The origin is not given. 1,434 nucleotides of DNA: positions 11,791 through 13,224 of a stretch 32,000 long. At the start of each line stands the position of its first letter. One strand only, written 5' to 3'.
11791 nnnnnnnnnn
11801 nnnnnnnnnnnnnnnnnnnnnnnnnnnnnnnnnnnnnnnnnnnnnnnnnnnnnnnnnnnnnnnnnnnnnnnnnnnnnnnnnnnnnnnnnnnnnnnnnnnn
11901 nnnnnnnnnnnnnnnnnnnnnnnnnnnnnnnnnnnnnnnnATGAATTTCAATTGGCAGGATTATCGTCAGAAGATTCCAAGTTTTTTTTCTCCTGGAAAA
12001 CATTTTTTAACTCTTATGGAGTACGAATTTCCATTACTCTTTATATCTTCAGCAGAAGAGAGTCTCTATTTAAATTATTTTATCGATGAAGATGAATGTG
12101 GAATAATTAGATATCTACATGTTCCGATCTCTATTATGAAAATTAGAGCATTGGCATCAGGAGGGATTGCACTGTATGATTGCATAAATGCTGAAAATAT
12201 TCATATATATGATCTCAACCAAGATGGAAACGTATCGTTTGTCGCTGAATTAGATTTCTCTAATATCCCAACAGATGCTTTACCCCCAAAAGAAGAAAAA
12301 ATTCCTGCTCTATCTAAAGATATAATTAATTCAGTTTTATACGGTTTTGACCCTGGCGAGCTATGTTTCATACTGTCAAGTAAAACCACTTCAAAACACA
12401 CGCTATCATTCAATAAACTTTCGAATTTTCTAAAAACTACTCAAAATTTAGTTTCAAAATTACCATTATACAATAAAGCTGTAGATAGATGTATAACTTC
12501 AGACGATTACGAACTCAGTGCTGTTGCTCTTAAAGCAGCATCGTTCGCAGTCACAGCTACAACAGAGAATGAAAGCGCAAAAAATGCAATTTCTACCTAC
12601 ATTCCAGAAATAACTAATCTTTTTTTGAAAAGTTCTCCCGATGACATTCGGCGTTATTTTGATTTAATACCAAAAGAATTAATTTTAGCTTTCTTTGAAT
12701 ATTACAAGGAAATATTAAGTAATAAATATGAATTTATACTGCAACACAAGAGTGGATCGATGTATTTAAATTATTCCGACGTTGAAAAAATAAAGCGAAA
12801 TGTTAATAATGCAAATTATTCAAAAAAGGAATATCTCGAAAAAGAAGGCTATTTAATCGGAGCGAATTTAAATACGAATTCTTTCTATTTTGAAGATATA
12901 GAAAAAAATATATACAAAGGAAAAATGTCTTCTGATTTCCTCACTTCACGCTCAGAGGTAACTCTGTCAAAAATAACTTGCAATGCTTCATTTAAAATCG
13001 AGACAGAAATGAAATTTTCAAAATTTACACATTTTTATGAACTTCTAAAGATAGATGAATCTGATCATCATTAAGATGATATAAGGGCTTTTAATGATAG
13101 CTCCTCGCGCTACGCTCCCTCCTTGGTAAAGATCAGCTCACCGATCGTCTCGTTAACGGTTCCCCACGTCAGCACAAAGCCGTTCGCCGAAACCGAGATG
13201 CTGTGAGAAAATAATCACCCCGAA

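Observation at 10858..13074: A+T-rich ORFan islet (three unassignable genes, two translationally coupled) directly abutting the defence-type locus: candidate novel conflict/toxin system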

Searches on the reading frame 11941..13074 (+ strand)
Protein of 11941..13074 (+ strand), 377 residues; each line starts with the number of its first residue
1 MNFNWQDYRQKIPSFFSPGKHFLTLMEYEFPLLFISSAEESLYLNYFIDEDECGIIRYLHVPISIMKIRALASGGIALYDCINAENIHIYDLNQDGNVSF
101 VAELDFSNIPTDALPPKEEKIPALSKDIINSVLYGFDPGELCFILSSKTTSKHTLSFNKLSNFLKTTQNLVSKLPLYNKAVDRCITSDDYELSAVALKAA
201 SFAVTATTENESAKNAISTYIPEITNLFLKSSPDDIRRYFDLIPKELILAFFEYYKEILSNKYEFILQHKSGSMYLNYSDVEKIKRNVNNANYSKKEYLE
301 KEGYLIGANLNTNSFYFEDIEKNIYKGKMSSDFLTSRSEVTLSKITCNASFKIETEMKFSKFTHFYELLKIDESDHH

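Call 3: search_protein_families(library=pfam, proteins=[window:11941-13074:+], max_evalue=0.1)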
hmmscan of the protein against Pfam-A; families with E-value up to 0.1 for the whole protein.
window:11941-13074:+ (377 aa): 0 families

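Call 4: search_protein_families(library=padloc, proteins=[window:11941-13074:+], max_evalue=0.1)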
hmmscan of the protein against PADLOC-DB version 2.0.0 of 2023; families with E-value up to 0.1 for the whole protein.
window:11941-13074:+ (377 aa): 0 families

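Call 5: search_protein_families(library=ncbifam, proteins=[window:11941-13074:+], max_evalue=0.1)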
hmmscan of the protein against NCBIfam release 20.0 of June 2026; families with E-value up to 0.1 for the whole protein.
window:11941-13074:+ (377 aa): 0 families

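Call 8: find_homologous_proteins(query=window:11941-13074:+, max_evalue=0.01)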
Query window:11941-13074:+ (377 aa): 7 proteins with E <= 0.01 among 4986 candidates.
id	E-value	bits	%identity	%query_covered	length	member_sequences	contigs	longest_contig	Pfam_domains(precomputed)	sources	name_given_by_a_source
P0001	4.3e-246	834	100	100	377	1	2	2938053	-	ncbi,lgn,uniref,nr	ncbi:MAG: hypothetical protein CDV28_10397 [Candidatus Electronema aureum]|uniref:Uncharacterized pr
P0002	5.4e-195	666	82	99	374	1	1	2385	-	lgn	-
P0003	5.6e-176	603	74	99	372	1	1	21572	-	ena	-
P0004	3.6e-148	512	65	99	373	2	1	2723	-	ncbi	-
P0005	1.8e-135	470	62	99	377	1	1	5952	-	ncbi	-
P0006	1.8e-135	470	62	99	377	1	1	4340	-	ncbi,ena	-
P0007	5.6e-126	439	57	99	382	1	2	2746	-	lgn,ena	-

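Call 10: find_encoding_contigs(protein=P0003, flank=10000, max_places=4)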
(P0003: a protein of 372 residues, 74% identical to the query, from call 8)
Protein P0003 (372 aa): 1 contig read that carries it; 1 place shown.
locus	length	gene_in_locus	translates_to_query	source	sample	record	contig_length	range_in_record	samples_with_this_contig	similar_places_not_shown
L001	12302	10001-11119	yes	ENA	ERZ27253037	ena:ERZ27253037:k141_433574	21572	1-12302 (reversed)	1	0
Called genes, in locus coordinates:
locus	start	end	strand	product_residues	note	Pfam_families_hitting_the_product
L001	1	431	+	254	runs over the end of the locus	PF04909:Amidohydro_2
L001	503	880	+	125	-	PF01502:PRA-CH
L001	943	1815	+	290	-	PF01634:HisG, PF08029:HisG_C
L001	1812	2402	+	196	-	PF03193:RsgA_GTPase (weak), PF02421:FeoB_N, PF00350:Dynamin_N (faint), PF01926:MMR_HSR1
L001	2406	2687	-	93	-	PF15738:YafQ_toxin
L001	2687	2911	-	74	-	-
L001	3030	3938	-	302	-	PF02421:FeoB_N, PF02492:cobW (faint), PF03193:RsgA_GTPase (faint), PF19993:DO-GTPase2 (faint), PF00350:Dynamin_N (faint), PF01926:MMR_HSR1, PF00009:GTP_EFTU, PF07650:KH_2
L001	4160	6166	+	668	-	PF23161:HTH_RNase_II, PF00773:RNB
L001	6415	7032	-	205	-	PF00041:fn3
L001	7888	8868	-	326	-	-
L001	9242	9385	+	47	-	-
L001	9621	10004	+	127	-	-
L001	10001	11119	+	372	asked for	-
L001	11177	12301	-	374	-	?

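Call 11: find_encoding_contigs(protein=P0005, flank=6000, max_places=4)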
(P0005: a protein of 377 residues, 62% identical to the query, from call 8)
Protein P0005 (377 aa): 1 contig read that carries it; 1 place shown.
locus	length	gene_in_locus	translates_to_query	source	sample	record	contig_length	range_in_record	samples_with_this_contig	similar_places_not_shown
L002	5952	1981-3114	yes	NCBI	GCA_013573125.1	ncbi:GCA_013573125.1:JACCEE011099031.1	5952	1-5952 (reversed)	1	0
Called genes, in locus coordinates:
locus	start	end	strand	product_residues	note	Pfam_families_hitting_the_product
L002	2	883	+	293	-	?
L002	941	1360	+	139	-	-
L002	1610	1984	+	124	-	-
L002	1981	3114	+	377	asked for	-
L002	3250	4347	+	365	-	PF01817:CM_2, PF00800:PDT, PF01842:ACT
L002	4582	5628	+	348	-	-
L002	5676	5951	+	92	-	?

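Call 12: find_encoding_contigs(protein=P0007, flank=6000, max_places=4)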
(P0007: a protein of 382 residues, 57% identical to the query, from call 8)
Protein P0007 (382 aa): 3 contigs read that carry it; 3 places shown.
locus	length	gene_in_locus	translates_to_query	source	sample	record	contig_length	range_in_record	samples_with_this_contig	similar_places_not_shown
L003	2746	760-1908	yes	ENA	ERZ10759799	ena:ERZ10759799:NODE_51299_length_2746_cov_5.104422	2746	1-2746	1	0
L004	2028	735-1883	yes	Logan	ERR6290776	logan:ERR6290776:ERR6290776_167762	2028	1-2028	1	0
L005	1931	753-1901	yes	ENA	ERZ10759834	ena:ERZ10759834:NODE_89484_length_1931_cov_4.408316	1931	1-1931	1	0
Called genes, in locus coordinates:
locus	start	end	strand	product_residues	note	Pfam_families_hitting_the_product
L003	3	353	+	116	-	?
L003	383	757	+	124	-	-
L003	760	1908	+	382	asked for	-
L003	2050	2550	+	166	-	-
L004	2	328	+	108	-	?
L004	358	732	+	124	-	-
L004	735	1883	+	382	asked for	-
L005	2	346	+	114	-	?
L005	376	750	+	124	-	-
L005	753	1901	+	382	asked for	-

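Call 26: search_solved_structures(query=A2, max_evalue=10)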
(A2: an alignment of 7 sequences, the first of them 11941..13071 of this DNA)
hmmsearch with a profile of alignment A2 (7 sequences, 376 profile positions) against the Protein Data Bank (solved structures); distinct sequences matched with E-value up to 10: 2.
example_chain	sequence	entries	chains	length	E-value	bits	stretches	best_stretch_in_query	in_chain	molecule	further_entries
5mzh_A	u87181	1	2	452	0.4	12.8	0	116-164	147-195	Dynein assembly factor with WDR repeat domains 1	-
4j5t_A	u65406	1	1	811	0.74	11.9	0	127-173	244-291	Mannosyl-oligosaccharide glucosidase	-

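Call 27: search_protein_families(library=phrogs, proteins=[window:11941-13074:+], max_evalue=1)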
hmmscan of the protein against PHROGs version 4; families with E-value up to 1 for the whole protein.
window:11941-13074:+ (377 aa): 0 families

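Call 31: find_related_loci(query=A2, collection=genome_contigs, flank=10000)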
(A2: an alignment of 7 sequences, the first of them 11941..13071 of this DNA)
Query A2 (377 aa) in genome_contigs; peptide patterns used: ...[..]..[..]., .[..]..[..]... (x = any residue, [..] = any of these).
305 stretches matched a pattern, but none encodes a relative of the query by tblastn (E <= 1e-3).

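Call 32: find_related_loci(query=A2, collection=metagenome_contigs, flank=10000)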
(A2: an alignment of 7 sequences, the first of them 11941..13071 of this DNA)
Query A2 (377 aa) in metagenome_contigs; peptide patterns used: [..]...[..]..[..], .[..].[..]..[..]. (x = any residue, [..] = any of these).
600 stretches matched a pattern (row limit reached: there are more); 3 encode a relative of the query (tblastn E <= 1e-3); 3 distinct loci.
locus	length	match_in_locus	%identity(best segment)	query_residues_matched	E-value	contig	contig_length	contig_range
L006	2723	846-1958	65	1-374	6e-166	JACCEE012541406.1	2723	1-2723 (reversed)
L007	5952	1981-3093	62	1-372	7e-144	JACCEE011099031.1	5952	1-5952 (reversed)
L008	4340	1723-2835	62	1-372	3e-146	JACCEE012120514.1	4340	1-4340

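Call 33: find_encoding_contigs(protein=P0006, flank=6000, max_places=4)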
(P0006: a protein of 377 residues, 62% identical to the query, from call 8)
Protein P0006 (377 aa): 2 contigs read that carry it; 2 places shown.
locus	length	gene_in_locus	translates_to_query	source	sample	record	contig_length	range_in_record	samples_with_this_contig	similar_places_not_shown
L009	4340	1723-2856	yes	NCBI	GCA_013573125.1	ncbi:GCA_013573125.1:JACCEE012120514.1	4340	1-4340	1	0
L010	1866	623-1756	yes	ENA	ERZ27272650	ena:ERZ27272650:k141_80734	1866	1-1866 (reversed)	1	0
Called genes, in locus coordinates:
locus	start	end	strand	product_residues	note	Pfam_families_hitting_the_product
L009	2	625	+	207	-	?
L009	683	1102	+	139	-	-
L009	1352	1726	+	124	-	-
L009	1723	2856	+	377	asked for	-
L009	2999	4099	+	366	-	PF01817:CM_2, PF00800:PDT, PF01842:ACT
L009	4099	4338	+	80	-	?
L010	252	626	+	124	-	-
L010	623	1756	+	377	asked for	-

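Call 34: find_encoding_contigs(protein=P0004, flank=6000, max_places=4)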
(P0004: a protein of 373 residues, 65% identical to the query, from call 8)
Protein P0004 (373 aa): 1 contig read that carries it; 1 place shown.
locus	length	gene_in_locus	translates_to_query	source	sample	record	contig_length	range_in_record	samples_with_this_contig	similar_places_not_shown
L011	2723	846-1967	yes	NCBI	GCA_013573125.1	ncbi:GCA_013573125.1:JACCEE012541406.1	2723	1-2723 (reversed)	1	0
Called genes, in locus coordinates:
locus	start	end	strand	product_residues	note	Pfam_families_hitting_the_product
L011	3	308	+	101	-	?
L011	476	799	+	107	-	-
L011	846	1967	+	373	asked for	-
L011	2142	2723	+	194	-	?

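Call 36: predict_structure(alignment_id=A2)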
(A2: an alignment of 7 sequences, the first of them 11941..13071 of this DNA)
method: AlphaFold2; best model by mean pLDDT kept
length: 377 residues; sequences in the alignment: 7
mean_pLDDT: 43.5   pTM: 0.25
mean pLDDT of the five models: 43.5, 42.9, 42.8, 41.5, 33.5
residues with pLDDT >= 90: 0; 70-90: 30; 50-70: 85; < 50: 262
segments of 3 or more residues with pLDDT < 50: 1-38, 40-51, 54-208, 252-294, 356-364
pLDDT, mean of each block of 10 residues (from residue 1): 23 29 29 40 44 44 35 32 38 37 39 38 34 29 27 32 37 32 36 44 47 60 57 54 53 44 29 26 34 59 72 72 73 56 65 54 50 54
secondary structure, 60 per line:
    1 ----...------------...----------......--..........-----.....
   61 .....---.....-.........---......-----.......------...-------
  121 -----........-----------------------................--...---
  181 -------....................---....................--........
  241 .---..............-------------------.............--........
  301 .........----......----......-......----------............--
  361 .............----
elements in order: E20-22 E33-38 E41-50 E56-62 H69-73 H75-83 E87-92 E98-104 H126-133 H157-172 H188-207 H211-230 H233-241 H245-258 H278-290 E293-309 E314-319 E324-329 H331-336 E347-358 E361-373

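Call 75: find_encoding_contigs(protein=window:11941-13074:+, flank=4000, max_places=3)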
Protein window:11941-13074:+ (377 aa): 2 contigs read that carry it; 1 place shown.
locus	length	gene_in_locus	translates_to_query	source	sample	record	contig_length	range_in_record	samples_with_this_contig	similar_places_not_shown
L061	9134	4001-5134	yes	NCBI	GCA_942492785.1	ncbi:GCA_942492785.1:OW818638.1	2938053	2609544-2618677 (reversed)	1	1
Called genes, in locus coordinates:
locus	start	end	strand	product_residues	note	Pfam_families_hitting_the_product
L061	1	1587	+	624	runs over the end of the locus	PF13231:PMT_2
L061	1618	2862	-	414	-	PF00590:TP_methylase, PF02390:Methyltransf_4 (faint)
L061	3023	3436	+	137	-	-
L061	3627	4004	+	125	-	-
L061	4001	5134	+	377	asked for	-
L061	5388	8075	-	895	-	PF00690:Cation_ATPase_N, PF00122:E1-E2_ATPase, PF00702:Hydrolase, PF13246:Cation_ATPase, PF00689:Cation_ATPase_C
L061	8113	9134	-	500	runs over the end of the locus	PF00069:Pkinase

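Call 88: search_protein_families(library=padloc, proteins=[L001:10001-10450:+, L002:1981-2430:+, L003:760-1209:+, L011:846-1295:+, L001:9621-10001:+, L002:1610-1981:+, L003:383-754:+], max_evalue=10)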
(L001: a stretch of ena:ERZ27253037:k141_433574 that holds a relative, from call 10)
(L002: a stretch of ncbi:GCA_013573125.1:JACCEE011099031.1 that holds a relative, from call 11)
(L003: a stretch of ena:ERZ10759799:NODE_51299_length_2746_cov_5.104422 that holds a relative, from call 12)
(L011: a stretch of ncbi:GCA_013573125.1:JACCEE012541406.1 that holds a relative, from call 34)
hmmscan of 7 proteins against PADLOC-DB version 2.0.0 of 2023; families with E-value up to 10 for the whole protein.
L001:10001-10450:+ (150 aa): 1 family
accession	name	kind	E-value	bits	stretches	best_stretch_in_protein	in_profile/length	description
PDLC04024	PD-T4-10_B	-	1e-06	26.4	1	25-117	23-116/353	-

L002:1981-2430:+ (150 aa): 2 families
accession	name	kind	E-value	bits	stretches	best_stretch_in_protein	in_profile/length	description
PDLC04024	PD-T4-10_B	-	0.0016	15.9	1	37-117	38-117/353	-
PDLC00046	DruH3|DruH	-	0.028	11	1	22-83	129-190/596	Unknown function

L003:760-1209:+ (150 aa): 2 families
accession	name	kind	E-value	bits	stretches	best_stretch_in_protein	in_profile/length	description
PDLC04024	PD-T4-10_B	-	0.0062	14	1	26-119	24-117/353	-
PDLC02847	DpdE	-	0.056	11.1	1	34-104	10-80/182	DpdE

L011:846-1295:+ (150 aa): 1 family
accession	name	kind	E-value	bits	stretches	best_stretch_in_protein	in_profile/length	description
PDLC04024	PD-T4-10_B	-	0.00013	19.5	1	23-116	23-117/353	-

L001:9621-10001:+ (127 aa): 1 family
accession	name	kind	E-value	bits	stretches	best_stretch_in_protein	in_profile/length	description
PDLC04023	PD-T4-10_A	-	0.00098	16.8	2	71-126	93-145/148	-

L002:1610-1981:+ (124 aa): 0 families

L003:383-754:+ (124 aa): 0 families

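Call 96: fold_search(model_id=the predicted structure, library=pdb)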
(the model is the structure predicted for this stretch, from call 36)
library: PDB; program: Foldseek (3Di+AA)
matches with E <= 10: 985; with E <= 0.001: 0
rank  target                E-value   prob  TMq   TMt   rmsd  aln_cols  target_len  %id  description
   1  8emh_K                1.7e-03  0.98  0.15  0.10  20.5       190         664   10  CryoEM characterization of a unique AAA+ BrxL phage restriction factor (released 2023-02-01)
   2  4ql5_A                2.1e-03  1.00  0.14  0.63   5.8        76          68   13  Crystal structure of translation initiation factor IF-1 from Streptococcus pneumoniae TIGR4 (released 2014-07-02)
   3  8emh_B                2.4e-03  0.97  0.16  0.09  20.1       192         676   10  CryoEM characterization of a unique AAA+ BrxL phage restriction factor (released 2023-02-01)
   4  9h9h_X                3.0e-03  1.00  0.14  0.57   5.9        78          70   13  Complex 1 30S-IF1-IF2-IF3-GE81112 (released 2025-08-06)
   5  2n3s_MODEL_1_A        3.3e-03  1.00  0.13  0.56   5.9        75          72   13  NMR Assignments and structure of Translation initiation factor IF-1 from Burkholderia thailandensis E264. (released 2015-06-24)
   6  9dcn_MODEL_1_A        3.3e-03  1.00  0.14  0.53   8.8       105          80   11  Solution structure of the translation initiation factor IF-1 from Neisseria gonorrhoeae (NCCP11945). Seattle S (released 2024-10-16)
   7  4ql5_B                4.0e-03  1.00  0.13  0.61   5.8        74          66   14  Crystal structure of translation initiation factor IF-1 from Streptococcus pneumoniae TIGR4 (released 2014-07-02)
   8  8emh_E                4.0e-03  0.96  0.15  0.10  20.8       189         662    9  CryoEM characterization of a unique AAA+ BrxL phage restriction factor (released 2023-02-01)
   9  4adn_A                4.0e-03  0.60  0.10  0.16  19.9       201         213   13  Fusidic acid resistance protein FusB (released 2012-03-07)
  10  9fco_I                4.4e-03  1.00  0.14  0.60   5.9        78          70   12  Structure of E. coli 30S-IF1-IF3-mRNA-Kasugamycin complex (released 2025-03-19)
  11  8emh_D                5.0e-03  0.93  0.16  0.10  20.1       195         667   11  CryoEM characterization of a unique AAA+ BrxL phage restriction factor (released 2023-02-01)
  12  8emh_G                6.2e-03  0.94  0.16  0.10  20.6       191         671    9  CryoEM characterization of a unique AAA+ BrxL phage restriction factor (released 2023-02-01)
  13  2n8n_MODEL_1_A        7.4e-03  1.00  0.14  0.58   5.9        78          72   14  Solution structure of translation initiation factor (released 2016-10-26)
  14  8emh_F                7.4e-03  0.90  0.16  0.10  19.6       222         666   10  CryoEM characterization of a unique AAA+ BrxL phage restriction factor (released 2023-02-01)
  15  8emh_H                8.3e-03  0.90  0.16  0.10  20.1       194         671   11  CryoEM characterization of a unique AAA+ BrxL phage restriction factor (released 2023-02-01)
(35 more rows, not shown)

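Call 107: search_protein_families(library=pfam, proteins=[L001:10001-10450:+, L011:846-1295:+], max_evalue=1)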
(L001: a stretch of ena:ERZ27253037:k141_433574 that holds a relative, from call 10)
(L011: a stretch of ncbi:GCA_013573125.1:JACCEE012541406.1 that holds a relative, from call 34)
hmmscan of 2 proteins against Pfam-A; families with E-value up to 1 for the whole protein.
L001:10001-10450:+ (150 aa): 1 family
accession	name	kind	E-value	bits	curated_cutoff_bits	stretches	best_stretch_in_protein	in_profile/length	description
PF20215.3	DUF6575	-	0.00025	21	26.6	1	31-123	25-121/218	Family of unknown function (DUF6575)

L011:846-1295:+ (150 aa): 1 family
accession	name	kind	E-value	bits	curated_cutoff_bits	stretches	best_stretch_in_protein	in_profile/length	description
PF20215.3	DUF6575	-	0.00015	21.7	26.6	1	25-116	21-116/218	Family of unknown function (DUF6575)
